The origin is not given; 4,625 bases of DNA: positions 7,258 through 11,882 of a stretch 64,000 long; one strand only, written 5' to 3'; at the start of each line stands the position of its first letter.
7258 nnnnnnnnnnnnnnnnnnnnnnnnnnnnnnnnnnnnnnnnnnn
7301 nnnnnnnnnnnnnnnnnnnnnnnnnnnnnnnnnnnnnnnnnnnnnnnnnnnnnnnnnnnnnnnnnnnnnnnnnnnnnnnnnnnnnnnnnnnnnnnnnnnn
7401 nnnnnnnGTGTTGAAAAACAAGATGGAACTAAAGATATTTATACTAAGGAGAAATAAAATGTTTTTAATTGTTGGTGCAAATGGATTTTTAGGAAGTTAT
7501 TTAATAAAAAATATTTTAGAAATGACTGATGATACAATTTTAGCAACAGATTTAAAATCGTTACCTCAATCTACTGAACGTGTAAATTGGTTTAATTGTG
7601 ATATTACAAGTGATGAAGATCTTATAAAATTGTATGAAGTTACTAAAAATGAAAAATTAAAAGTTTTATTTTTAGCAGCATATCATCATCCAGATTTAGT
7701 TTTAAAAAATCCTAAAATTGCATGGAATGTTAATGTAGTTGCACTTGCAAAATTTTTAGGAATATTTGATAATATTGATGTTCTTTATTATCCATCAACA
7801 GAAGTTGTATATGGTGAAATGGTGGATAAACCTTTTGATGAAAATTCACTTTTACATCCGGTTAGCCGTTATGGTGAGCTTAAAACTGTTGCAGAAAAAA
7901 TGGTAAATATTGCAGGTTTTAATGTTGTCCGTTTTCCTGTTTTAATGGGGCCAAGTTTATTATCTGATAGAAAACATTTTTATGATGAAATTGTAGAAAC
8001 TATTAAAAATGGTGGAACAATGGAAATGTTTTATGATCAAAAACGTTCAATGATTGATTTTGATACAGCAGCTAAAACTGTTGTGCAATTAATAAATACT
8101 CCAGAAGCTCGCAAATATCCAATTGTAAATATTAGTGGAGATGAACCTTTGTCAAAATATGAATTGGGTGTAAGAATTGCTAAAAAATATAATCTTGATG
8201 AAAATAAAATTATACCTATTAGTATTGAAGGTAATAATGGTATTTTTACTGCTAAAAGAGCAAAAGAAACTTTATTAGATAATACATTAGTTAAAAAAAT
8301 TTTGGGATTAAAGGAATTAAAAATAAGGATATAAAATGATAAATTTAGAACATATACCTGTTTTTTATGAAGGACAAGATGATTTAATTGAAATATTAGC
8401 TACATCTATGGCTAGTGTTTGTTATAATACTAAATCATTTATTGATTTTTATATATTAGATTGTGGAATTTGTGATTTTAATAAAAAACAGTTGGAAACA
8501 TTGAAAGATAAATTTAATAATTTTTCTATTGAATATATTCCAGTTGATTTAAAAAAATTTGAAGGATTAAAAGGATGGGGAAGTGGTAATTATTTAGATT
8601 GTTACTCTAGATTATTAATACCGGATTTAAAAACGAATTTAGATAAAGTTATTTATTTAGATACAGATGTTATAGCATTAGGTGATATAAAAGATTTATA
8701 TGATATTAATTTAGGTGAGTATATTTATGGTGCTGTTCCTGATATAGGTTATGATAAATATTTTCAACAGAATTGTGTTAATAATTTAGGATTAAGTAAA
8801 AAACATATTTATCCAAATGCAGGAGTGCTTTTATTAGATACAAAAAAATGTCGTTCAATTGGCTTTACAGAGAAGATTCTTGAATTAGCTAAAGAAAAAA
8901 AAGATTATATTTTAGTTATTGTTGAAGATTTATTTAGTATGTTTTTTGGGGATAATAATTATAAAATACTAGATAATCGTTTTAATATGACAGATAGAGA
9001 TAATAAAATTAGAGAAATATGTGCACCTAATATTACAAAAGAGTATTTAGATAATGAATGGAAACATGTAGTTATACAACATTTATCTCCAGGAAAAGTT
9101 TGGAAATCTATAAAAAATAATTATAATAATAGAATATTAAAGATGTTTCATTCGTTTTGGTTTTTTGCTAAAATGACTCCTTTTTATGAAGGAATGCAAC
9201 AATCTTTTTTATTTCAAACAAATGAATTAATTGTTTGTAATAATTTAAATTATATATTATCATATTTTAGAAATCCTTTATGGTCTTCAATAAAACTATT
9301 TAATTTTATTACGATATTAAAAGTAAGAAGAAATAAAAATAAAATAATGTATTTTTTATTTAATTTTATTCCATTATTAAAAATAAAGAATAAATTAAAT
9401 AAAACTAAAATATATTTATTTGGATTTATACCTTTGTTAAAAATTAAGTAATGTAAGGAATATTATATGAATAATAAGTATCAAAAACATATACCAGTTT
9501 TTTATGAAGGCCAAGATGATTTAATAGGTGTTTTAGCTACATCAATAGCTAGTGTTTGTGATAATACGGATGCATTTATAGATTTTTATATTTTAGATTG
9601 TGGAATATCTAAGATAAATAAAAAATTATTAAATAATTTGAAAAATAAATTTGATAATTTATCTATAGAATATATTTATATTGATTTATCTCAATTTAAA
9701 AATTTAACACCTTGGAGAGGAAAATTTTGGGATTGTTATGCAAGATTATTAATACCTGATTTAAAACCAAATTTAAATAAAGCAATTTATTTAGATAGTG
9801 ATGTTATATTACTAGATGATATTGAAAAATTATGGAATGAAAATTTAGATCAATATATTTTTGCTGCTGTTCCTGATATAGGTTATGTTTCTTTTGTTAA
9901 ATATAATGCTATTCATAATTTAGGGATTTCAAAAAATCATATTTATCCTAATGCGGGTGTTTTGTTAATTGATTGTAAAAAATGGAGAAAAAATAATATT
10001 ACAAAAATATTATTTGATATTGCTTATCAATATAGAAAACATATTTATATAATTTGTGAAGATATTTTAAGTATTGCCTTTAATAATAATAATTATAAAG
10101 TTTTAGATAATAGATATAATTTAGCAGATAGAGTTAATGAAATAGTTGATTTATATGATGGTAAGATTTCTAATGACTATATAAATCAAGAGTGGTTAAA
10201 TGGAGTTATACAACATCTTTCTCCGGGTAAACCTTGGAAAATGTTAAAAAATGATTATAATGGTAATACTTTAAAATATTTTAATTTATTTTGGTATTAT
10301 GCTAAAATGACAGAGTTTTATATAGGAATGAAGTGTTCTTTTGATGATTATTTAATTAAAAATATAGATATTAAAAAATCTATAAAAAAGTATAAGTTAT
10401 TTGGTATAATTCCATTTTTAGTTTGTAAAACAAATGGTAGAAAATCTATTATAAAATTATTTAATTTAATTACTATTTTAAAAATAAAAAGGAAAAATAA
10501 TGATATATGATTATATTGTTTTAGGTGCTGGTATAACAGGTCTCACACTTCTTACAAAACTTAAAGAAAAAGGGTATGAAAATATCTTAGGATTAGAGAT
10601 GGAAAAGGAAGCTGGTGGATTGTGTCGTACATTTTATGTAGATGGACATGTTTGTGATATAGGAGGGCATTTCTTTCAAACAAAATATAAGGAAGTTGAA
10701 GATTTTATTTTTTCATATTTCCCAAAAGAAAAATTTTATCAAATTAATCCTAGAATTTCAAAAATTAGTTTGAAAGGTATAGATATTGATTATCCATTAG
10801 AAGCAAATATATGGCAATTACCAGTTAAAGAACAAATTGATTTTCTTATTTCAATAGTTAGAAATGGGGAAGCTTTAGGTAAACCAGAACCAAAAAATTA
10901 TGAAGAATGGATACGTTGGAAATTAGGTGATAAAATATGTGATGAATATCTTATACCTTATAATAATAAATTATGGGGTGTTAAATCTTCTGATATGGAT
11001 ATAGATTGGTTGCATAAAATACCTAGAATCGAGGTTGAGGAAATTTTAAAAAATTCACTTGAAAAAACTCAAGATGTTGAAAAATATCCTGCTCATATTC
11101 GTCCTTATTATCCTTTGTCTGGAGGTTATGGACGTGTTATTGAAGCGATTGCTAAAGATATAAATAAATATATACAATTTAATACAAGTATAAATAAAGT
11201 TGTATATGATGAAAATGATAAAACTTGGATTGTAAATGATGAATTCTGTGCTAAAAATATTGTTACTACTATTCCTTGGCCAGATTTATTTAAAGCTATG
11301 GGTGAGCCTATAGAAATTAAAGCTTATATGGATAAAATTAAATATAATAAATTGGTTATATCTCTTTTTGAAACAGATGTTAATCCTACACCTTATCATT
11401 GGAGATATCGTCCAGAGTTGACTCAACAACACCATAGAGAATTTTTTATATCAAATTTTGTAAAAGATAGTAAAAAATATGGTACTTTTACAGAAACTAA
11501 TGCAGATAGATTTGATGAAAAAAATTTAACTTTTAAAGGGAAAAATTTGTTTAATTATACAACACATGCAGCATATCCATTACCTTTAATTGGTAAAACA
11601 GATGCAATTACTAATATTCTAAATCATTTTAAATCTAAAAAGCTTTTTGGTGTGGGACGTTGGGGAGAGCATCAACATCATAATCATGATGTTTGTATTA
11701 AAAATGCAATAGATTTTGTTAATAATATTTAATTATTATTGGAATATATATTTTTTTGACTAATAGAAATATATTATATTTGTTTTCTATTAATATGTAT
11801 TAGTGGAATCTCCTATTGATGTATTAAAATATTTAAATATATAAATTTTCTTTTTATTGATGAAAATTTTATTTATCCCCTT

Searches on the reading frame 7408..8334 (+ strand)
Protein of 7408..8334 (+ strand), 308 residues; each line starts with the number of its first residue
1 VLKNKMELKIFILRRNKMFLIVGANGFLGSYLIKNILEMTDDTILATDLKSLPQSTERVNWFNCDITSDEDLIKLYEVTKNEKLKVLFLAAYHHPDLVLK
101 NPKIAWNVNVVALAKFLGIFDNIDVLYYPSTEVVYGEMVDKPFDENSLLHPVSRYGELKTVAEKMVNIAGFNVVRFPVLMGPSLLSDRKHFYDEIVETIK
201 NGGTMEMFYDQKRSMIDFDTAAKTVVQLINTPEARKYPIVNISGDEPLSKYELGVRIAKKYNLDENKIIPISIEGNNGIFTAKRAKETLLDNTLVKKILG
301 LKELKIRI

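Call 75: search_protein_families(library=pfam, proteins=[window:7408-8334:+], max_evalue=0.00001)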
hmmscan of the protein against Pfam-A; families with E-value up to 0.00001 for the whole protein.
window:7408-8334:+ (308 aa): 5 families
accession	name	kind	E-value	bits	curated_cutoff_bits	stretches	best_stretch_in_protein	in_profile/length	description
PF04321.23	RmlD_sub_bind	-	2.7e-23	82.9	27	1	19-302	3-270/287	RmlD substrate binding domain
PF01370.27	Epimerase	-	9.8e-20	71.4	20.9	1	20-242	2-239/240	NAD dependent epimerase/dehydratase family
PF16363.11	GDP_Man_Dehyd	-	1.8e-15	57.7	27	1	20-167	1-165/332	GDP-mannose 4,6 dehydratase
PF01073.25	3Beta_HSD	-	4.1e-08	33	22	1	20-169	1-160/280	3-beta hydroxysteroid dehydrogenase/isomerase family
PF07993.18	NAD_binding_4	-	9.6e-06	25.4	20.1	0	21-70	1-55/258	Male sterility protein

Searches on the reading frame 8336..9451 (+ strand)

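Call 75: search_protein_families(library=pfam, proteins=[window:8336-9451:+], max_evalue=0.00001)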
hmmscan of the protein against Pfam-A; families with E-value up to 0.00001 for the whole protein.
window:8336-9451:+ (371 aa): 2 families
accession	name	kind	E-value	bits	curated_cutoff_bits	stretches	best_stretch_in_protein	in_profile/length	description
PF01501.26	Glyco_transf_8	-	3e-28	99.5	24.3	1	9-257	2-250/253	Glycosyl transferase family 8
PF18404.7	Glyco_transf_24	-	9.3e-08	32.2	25.7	1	21-135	16-129/268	Glucosyltransferase 24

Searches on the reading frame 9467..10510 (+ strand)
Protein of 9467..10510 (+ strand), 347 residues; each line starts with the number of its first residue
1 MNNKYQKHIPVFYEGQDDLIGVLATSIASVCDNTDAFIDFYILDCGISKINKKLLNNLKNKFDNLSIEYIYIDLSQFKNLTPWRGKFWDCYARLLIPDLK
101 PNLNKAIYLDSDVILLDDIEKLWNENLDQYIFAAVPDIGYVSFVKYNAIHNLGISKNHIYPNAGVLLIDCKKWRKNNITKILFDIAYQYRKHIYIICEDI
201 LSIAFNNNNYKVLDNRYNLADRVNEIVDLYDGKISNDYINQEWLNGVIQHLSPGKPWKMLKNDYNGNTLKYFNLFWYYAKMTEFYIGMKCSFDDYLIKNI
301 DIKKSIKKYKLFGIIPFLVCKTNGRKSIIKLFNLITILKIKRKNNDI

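Call 75: search_protein_families(library=pfam, proteins=[window:9467-10510:+], max_evalue=0.00001)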
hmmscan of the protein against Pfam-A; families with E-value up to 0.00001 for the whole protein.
window:9467-10510:+ (347 aa): 2 families
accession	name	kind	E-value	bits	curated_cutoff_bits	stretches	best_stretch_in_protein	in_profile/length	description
PF01501.26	Glyco_transf_8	-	2.3e-30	106.4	24.3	1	11-258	2-250/253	Glycosyl transferase family 8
PF18404.7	Glyco_transf_24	-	1.6e-06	28.2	25.7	1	25-136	18-129/268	Glucosyltransferase 24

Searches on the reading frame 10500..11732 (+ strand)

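Call 50: search_protein_families(library=pfam, proteins=[window:10500-11732:+], max_evalue=0.00001)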
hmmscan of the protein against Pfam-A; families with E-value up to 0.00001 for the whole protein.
window:10500-11732:+ (410 aa): 2 families
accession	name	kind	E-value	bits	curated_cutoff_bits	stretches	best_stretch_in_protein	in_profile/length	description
PF13450.12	NAD_binding_8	-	9.6e-11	42.3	21.9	1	7-69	1-64/68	NAD(P)-binding Rossmann-like domain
PF01593.30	Amino_oxidase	-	5.3e-09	36.3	19.8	0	12-67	1-55/443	Flavin containing amine oxidoreductase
